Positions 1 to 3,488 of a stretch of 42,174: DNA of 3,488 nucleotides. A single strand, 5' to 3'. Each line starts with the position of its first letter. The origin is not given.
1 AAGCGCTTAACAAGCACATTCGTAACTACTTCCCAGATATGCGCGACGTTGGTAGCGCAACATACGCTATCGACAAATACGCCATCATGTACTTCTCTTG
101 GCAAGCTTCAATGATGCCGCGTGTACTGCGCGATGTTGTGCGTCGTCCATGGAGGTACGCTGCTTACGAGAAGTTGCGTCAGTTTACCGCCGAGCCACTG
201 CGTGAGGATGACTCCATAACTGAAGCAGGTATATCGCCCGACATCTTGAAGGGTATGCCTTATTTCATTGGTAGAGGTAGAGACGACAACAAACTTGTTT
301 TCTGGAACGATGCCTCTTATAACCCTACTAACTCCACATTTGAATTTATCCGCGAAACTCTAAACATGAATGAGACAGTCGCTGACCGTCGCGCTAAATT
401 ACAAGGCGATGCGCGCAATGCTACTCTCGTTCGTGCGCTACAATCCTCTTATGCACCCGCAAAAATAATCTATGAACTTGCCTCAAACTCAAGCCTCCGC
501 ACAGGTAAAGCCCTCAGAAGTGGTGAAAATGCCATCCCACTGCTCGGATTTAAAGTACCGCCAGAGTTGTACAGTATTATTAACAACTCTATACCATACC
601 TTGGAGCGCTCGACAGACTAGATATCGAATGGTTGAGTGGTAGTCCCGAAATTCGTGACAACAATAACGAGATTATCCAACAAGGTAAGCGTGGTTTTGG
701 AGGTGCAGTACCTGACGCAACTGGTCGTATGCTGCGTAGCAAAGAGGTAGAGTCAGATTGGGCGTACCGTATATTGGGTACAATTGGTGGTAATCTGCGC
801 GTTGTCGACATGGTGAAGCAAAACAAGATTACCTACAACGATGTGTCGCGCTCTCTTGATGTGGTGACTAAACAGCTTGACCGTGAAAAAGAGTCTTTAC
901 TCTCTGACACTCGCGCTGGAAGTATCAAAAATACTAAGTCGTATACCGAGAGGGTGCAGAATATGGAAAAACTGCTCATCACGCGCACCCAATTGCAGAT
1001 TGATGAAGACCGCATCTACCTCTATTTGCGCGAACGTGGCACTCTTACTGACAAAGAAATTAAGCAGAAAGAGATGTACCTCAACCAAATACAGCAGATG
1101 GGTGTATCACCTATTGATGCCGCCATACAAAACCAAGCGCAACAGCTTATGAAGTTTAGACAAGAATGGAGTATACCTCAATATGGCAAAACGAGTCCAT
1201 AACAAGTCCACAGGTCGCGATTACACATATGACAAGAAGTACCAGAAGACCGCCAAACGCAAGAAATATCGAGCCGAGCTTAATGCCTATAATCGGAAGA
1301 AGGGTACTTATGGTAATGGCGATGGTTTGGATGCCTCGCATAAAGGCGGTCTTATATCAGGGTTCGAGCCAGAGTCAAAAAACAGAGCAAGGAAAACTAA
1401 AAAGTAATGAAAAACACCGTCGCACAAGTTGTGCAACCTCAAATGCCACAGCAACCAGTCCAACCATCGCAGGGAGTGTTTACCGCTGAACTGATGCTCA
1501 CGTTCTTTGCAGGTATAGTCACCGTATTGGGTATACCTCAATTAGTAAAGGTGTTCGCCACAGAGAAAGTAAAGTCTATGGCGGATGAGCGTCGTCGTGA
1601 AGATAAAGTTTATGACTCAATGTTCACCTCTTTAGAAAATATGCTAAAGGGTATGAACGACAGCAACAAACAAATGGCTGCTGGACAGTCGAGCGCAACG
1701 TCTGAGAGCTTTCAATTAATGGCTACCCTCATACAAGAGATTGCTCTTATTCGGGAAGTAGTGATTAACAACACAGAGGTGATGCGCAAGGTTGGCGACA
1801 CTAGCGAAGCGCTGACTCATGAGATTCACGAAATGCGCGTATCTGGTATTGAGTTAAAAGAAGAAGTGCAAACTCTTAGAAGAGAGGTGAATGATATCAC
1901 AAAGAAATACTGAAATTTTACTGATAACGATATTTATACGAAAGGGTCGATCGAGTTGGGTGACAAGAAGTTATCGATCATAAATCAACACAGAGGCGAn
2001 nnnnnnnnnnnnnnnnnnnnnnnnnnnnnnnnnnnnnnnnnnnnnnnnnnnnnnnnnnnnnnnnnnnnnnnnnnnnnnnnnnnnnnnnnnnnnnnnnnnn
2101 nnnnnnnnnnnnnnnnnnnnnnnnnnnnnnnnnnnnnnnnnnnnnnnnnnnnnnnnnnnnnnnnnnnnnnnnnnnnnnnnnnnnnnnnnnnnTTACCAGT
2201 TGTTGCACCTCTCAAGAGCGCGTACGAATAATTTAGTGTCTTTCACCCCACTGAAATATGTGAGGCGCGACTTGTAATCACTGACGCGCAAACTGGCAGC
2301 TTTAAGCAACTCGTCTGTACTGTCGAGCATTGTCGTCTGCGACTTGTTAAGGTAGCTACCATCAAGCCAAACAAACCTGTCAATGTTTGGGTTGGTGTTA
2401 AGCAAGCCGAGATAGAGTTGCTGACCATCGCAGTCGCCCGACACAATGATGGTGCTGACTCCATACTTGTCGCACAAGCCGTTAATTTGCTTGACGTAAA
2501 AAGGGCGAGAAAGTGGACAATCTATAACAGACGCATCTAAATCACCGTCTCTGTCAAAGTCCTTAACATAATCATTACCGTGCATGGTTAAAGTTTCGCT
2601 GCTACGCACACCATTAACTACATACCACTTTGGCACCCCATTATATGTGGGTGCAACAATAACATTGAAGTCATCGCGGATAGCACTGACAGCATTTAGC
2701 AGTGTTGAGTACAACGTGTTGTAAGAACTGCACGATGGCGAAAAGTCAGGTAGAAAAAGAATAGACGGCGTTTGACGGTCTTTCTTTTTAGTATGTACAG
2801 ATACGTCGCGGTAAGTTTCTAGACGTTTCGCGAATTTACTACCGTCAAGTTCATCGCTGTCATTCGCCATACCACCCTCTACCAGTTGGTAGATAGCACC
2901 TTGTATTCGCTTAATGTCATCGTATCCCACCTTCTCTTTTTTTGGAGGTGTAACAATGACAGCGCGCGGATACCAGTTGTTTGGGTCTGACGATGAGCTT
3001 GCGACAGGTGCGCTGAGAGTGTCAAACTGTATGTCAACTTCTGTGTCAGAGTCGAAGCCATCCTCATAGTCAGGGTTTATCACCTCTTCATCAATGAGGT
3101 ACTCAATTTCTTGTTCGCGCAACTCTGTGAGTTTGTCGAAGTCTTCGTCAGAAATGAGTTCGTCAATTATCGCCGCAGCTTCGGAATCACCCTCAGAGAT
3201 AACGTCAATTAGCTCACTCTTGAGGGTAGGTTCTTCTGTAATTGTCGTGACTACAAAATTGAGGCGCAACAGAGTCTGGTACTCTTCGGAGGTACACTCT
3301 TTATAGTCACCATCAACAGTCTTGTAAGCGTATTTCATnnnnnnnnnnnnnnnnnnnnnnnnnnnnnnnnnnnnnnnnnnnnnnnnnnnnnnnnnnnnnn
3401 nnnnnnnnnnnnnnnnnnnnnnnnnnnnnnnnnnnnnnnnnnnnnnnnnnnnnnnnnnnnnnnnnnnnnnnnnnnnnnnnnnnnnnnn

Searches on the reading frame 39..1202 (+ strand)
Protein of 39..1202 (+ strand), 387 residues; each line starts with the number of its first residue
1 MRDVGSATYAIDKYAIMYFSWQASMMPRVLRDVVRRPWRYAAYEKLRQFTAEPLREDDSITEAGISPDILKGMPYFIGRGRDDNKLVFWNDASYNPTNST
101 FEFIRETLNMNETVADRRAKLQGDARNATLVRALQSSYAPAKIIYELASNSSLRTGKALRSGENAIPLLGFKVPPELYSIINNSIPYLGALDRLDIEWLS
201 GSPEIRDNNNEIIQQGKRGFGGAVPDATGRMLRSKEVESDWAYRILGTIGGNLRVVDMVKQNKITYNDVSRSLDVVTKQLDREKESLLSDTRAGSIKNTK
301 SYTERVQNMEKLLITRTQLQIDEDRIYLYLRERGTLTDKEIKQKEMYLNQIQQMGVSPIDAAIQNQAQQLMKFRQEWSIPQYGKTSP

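Call 8: search_protein_families(library=phrogs, proteins=[window:39-1202:+], max_evalue=0.001)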
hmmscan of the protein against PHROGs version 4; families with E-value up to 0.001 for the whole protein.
window:39-1202:+ (387 aa): 1 family
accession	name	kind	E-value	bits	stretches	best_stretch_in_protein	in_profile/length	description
phrog_19395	-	tail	2e-29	103.1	1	3-372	739-1117/1126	tail fiber protein; host specificity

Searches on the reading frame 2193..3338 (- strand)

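Call 7: search_protein_families(library=phrogs, proteins=[window:2193-3338:-], max_evalue=0.001)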
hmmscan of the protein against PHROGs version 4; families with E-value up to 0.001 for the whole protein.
window:2193-3338:- (381 aa): 0 families

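Call 72: search_protein_families(library=pfam, proteins=[window:2193-3338:-], max_evalue=1)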
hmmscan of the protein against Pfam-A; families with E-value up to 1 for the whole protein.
window:2193-3338:- (381 aa): 1 family
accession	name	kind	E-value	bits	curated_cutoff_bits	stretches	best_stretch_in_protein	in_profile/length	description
PF05762.20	VWA_CoxE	-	0.0084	16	26.4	1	183-222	47-88/222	VWA domain containing CoxE-like protein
